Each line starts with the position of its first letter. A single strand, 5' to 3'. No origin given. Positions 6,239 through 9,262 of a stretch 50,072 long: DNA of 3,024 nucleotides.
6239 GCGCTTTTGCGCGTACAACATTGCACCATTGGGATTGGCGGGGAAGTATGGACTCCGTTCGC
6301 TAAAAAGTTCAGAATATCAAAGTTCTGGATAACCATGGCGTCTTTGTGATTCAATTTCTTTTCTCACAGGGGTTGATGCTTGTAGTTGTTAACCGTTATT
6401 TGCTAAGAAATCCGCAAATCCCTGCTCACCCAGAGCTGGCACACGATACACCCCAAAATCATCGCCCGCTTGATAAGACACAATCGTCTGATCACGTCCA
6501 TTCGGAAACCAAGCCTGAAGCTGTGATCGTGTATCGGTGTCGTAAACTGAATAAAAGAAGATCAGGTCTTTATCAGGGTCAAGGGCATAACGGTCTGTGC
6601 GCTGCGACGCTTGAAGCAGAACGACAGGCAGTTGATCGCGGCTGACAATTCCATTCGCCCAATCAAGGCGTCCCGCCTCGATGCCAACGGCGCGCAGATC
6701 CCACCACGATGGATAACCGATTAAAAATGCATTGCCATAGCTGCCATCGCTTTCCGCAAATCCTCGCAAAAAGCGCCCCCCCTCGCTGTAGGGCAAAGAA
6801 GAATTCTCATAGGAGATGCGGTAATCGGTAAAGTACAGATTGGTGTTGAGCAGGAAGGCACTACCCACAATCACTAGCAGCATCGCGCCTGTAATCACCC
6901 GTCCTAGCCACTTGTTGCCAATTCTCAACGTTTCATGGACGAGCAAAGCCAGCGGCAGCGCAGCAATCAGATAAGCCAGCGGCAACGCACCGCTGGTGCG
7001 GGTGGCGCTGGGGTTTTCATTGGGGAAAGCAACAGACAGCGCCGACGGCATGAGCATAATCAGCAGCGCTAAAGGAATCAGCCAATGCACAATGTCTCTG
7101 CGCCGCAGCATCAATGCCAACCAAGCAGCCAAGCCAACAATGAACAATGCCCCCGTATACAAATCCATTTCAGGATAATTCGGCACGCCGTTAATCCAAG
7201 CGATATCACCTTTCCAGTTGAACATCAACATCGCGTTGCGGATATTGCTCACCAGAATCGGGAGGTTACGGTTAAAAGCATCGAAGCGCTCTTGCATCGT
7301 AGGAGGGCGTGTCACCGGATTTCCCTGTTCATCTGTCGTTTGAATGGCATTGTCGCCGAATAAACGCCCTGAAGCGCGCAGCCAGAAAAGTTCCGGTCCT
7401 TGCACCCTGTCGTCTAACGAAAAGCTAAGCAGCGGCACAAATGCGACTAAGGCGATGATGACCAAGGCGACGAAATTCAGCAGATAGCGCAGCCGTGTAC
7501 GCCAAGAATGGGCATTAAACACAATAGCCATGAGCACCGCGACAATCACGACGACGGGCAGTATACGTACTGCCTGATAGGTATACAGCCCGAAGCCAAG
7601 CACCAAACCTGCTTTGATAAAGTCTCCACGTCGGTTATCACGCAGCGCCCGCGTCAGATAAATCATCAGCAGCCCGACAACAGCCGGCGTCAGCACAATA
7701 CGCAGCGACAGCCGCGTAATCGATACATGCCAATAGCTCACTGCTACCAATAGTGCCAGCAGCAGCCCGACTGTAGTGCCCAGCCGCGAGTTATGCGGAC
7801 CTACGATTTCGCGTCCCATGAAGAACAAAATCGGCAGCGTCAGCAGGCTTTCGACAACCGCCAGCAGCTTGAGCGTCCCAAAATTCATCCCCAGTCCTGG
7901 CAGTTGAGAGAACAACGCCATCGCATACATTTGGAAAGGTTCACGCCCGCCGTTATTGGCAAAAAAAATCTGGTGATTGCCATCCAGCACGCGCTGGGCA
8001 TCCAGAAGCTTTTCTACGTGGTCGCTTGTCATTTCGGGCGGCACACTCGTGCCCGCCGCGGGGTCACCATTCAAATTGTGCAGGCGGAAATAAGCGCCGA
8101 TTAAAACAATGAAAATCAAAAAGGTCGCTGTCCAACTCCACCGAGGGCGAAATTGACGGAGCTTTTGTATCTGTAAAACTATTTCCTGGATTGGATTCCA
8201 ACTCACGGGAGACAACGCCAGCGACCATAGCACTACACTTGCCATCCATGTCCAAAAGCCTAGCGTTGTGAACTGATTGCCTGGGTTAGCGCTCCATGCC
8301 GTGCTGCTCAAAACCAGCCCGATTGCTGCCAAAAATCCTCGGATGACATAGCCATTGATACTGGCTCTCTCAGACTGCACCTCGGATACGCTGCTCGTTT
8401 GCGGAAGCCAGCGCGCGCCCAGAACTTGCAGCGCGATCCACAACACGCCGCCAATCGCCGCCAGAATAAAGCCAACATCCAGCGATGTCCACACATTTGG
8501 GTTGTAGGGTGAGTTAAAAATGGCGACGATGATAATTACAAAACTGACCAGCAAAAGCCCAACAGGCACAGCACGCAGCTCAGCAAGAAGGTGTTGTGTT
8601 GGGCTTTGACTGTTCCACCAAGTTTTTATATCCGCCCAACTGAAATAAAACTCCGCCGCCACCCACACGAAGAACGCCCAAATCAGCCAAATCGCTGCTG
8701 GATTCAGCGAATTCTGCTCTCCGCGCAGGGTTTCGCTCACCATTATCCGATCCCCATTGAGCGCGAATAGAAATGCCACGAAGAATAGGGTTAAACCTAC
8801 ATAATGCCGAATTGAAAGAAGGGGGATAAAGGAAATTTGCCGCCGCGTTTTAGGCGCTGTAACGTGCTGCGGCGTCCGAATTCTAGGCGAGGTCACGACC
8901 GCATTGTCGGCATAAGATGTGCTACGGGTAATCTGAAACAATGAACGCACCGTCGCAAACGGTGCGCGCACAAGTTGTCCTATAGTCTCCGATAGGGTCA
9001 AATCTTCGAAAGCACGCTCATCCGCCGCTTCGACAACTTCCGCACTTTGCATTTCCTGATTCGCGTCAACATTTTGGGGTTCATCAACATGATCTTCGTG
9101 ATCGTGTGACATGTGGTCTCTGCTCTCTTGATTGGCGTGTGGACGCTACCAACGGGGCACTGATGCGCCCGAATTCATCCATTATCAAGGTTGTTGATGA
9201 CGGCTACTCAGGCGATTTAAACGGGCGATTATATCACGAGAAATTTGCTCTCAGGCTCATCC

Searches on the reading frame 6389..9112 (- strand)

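Call 33: search_protein_families(library=pfam, proteins=[window:6389-9112:-], max_evalue=0.001)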
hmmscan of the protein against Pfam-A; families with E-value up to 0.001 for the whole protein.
window:6389-9112:- (907 aa): 1 family
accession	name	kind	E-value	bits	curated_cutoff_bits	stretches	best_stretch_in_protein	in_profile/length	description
PF13231.12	PMT_2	-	6.3e-06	26.9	26.1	1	392-554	4-155/160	Dolichyl-phosphate-mannose-protein mannosyltransferase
